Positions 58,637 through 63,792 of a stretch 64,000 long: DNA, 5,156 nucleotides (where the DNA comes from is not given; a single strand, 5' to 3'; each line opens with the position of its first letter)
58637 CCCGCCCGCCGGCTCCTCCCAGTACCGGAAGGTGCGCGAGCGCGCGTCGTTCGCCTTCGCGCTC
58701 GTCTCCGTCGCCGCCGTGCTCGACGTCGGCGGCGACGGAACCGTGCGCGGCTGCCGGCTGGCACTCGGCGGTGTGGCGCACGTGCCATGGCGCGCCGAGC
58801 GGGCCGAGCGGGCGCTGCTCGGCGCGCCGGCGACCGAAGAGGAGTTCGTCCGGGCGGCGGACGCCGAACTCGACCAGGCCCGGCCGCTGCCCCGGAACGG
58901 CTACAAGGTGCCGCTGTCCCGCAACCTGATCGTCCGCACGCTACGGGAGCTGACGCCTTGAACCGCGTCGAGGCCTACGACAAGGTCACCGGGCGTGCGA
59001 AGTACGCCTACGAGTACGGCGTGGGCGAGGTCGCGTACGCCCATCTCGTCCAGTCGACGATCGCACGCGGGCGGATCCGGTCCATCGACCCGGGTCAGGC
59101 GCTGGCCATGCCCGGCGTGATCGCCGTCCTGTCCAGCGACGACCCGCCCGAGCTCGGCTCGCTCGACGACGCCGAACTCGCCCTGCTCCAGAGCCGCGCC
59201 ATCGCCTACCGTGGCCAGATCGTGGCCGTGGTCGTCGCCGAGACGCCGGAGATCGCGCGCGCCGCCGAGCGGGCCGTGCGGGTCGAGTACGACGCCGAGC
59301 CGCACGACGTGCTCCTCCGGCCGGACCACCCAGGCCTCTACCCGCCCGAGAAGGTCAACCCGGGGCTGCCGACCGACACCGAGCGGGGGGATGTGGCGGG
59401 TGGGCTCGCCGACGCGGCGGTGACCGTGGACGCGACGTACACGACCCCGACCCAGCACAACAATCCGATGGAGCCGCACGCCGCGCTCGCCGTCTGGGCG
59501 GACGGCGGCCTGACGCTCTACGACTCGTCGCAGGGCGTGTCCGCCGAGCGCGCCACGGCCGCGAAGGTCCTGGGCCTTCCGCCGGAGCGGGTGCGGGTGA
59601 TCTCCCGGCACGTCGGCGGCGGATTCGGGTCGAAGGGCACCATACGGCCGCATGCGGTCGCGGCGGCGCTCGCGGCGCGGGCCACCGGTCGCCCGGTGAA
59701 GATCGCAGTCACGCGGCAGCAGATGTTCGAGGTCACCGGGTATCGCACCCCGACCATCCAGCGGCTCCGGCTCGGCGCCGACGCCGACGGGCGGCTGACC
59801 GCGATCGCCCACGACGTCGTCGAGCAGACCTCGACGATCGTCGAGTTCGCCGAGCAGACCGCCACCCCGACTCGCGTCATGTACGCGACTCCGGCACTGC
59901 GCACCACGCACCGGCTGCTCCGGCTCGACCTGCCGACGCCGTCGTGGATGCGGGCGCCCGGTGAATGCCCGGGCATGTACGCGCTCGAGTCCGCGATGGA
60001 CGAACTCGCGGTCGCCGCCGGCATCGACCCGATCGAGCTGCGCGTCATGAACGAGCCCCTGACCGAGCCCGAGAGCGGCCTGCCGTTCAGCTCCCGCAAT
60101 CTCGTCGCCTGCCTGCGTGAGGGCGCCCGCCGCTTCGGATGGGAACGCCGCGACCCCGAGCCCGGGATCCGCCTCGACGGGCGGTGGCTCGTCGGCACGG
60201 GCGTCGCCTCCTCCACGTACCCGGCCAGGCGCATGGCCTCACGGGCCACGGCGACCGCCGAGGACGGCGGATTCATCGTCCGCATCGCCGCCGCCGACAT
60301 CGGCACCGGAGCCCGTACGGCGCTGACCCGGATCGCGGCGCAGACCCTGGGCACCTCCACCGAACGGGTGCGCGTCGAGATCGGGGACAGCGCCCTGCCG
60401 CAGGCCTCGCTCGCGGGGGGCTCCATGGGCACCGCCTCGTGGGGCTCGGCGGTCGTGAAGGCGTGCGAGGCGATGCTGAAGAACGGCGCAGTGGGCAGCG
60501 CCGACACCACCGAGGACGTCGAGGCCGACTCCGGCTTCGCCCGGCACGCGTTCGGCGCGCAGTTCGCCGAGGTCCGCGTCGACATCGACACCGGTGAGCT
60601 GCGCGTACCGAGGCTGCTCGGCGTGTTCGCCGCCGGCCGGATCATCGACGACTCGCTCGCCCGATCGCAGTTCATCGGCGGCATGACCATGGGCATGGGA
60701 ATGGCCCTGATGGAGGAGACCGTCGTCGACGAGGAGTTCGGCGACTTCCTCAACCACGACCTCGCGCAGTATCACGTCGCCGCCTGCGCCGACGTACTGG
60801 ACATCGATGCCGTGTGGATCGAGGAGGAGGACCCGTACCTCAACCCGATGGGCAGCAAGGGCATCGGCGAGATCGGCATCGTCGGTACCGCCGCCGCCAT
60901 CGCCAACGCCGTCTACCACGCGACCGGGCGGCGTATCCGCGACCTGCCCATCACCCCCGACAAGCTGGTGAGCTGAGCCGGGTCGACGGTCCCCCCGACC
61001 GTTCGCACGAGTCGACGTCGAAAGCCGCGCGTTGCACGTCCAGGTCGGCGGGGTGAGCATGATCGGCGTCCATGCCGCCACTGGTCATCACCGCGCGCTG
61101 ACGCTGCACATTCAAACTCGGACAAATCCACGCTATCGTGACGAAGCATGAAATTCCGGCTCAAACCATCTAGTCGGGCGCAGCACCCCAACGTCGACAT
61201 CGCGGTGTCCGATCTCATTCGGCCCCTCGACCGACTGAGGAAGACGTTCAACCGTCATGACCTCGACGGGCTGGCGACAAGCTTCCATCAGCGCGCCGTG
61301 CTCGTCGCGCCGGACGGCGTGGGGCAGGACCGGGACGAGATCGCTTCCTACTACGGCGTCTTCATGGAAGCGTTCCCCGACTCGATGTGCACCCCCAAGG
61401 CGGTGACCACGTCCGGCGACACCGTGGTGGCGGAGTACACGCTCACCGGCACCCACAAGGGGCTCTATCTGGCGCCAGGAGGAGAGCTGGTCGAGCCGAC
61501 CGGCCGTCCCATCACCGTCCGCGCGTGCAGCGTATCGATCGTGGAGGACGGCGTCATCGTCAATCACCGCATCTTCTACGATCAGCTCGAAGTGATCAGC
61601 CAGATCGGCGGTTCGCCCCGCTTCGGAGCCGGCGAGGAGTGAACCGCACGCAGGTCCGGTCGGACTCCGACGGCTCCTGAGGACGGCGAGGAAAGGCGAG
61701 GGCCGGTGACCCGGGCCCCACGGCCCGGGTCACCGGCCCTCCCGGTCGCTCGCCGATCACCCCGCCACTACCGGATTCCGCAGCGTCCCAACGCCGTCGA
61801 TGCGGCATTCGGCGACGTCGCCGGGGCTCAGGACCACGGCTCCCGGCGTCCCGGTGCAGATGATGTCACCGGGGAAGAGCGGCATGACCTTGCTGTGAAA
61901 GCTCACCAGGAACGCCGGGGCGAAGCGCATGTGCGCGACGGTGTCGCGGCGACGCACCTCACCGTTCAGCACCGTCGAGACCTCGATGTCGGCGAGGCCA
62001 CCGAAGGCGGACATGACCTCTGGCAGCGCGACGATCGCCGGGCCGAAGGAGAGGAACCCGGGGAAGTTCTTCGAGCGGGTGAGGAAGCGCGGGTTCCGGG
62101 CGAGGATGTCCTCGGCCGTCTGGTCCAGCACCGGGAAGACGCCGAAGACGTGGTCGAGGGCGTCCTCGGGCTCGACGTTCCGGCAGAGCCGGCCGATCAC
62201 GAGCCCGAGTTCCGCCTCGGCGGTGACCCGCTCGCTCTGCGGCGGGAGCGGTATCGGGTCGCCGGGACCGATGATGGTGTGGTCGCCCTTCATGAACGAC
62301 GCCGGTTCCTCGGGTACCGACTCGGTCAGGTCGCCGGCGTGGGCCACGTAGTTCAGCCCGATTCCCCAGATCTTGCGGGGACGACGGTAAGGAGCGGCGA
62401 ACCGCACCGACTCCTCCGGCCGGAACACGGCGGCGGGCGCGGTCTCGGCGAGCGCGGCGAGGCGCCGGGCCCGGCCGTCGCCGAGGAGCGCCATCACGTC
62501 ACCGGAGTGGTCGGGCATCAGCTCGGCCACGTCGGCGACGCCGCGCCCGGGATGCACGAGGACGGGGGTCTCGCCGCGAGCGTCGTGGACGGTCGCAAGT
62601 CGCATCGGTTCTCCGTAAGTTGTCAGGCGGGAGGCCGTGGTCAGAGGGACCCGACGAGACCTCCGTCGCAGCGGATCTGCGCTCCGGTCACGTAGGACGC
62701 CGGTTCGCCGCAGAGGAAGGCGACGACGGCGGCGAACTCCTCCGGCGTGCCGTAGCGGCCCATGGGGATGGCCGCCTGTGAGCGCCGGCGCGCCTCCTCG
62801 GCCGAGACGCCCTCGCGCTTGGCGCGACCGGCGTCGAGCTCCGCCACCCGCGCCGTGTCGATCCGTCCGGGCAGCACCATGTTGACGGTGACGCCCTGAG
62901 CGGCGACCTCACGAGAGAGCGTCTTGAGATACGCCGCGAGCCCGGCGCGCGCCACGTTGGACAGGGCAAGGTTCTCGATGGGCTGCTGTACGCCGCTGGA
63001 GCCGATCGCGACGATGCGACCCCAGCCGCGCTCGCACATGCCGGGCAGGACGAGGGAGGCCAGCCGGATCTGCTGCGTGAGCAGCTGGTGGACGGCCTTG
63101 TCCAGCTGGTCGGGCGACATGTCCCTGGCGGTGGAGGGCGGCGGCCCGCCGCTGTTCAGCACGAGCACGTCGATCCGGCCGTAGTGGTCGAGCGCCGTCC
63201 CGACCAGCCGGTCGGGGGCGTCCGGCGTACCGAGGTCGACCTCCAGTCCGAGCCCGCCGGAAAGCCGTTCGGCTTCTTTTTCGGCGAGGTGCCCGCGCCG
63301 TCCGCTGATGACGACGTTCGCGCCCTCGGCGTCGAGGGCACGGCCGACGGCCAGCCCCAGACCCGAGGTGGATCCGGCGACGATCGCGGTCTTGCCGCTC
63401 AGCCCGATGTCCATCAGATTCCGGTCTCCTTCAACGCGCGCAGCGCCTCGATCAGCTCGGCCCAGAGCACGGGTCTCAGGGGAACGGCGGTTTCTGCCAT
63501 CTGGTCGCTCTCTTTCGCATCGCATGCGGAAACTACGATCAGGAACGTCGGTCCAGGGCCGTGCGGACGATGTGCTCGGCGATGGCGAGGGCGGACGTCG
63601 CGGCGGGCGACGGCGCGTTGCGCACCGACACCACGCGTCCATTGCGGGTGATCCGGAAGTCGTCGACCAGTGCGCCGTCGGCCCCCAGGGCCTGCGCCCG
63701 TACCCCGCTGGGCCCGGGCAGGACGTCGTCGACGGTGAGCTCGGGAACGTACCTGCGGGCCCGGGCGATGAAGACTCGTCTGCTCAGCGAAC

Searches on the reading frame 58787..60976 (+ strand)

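Call 6: search_protein_families(library=pfam, proteins=[window:58787-60976:+])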
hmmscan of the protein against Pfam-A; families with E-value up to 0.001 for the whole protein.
window:58787-60976:+ (729 aa): 3 families
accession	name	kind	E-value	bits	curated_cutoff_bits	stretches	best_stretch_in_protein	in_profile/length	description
PF02738.23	MoCoBD_1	-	1.1e-64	218.3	27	1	197-422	12-243/244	Molybdopterin cofactor-binding domain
PF20256.3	MoCoBD_2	-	1.4e-42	146.6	27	2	579-670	192-282/283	Molybdopterin cofactor-binding domain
PF01315.27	Ald_Xan_dh_C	-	9.3e-22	77.9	31.3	1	68-171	1-109/110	Aldehyde oxidase and xanthine dehydrogenase, a/b hammerhead domain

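Call 7: search_protein_families(library=ncbifam, proteins=[window:58787-60976:+])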
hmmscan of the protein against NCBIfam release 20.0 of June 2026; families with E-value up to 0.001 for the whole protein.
window:58787-60976:+ (729 aa): 13 families
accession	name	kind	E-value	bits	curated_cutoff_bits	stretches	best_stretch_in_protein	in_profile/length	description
NF041671.1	peri_hyde_PaoC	equivalog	3.4e-200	667.1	1180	2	57-563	21-529/735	aldehyde oxidoreductase molybdenum-binding subunit PaoC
NF043082.1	XdhA_XDHase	equivalog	1.7e-106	357.1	780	2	57-532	4-508/758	xanthine dehydrogenase subunit XdhA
NF007426.0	PRK09970.1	equivalog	3e-98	329.8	916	2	56-530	8-509/761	xanthine dehydrogenase molybdenum-binding subunit XdhA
TIGR03194.1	4hydrxCoA_A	equivalog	2.9e-86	290.5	994.55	2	60-577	3-538/746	4-hydroxybenzoyl-CoA reductase subunit alpha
TIGR03196.1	pucD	equivalog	2e-75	254.6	783.65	2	60-423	9-377/763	xanthine dehydrogenase subunit D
NF041018.1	glyceraldDH_alpha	equivalog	4.9e-73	246.7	790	2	57-565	6-541/741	glyceraldehyde dehydrogenase subunit alpha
TIGR03311.1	Se_dep_XDH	equivalog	5.5e-69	233.2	830.45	1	54-722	160-841/848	selenium-dependent xanthine dehydrogenase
NF045668.1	pterin_aldehy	equivalog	1.3e-66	225.4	1100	2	58-566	179-717/905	molybdopterin-dependent aldehyde oxidoreductase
TIGR03313.1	Se_sel_red_Mo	hypoth_equivalog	2.5e-57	194.2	1101.9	2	199-579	360-761/951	molybdopterin-dependent oxidoreductase Mo/Fe-S-binding subunit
TIGR02965.1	xanthine_xdhB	equivalog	2.7e-53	181.3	849.5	2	63-422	10-374/758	xanthine dehydrogenase molybdopterin binding subunit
NF040766.1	CODH_aero_grp5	exception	5.8e-52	176.9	950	2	57-568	8-554/785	aerobic carbon-monoxide dehydrogenase large subunit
TIGR02416.1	CO_dehy_Mo_lg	equivalog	1.9e-42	145.4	991.15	2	67-362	6-325/770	aerobic carbon-monoxide dehydrogenase large subunit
TIGR02969.1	mam_aldehyde_ox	subfamily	4.2e-30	104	1912.3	2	66-566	588-1101/1330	aldehyde oxidase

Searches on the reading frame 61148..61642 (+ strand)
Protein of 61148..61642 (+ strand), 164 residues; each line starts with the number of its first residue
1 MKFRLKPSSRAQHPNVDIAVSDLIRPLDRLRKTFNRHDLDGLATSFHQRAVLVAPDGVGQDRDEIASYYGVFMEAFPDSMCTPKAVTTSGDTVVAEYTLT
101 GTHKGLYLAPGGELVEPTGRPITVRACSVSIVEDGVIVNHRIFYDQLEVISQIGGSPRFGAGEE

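Call 17: search_protein_families(library=pfam, proteins=[window:61148-61642:+], max_evalue=0.01)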
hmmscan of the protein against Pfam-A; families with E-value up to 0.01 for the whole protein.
window:61148-61642:+ (164 aa): 3 families
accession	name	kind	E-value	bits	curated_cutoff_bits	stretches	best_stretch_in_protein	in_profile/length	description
PF07366.18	SnoaL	-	2.8e-19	69.6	28.4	1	28-153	5-126/126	SnoaL-like polyketide cyclase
PF12680.13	SnoaL_2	-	3.7e-19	69.6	27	1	29-140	3-102/102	SnoaL-like domain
PF14534.12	DUF4440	-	4.1e-06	27.6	25.2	1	29-105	7-83/107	Domain of unknown function (DUF4440)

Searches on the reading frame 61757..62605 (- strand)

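Call 57: search_protein_families(library=pfam, proteins=[window:61757-62605:-], max_evalue=0.0001)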
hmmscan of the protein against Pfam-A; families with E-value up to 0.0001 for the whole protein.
window:61757-62605:- (282 aa): 1 family
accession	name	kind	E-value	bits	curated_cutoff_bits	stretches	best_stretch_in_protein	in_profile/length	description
PF01557.24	FAA_hydrolase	-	1.5e-54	185.3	23.9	1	78-280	1-214/214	Fumarylacetoacetate (FAA) hydrolase C-terminal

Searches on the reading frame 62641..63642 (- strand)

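Call 57: search_protein_families(library=pfam, proteins=[window:62641-63642:-], max_evalue=0.0001)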
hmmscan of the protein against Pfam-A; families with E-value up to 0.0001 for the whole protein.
window:62641-63642:- (333 aa): 3 families
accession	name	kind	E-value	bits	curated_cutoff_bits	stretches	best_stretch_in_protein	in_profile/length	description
PF13561.12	adh_short_C2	-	1.1e-42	146.7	27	1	91-329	4-235/236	Enoyl-(Acyl carrier protein) reductase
PF00106.31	adh_short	-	1.6e-32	113.1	26.6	1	84-271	1-192/195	short chain dehydrogenase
PF23441.1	SDR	-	4.9e-06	26.6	27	1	86-329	10-255/258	SDR-like rossmann domain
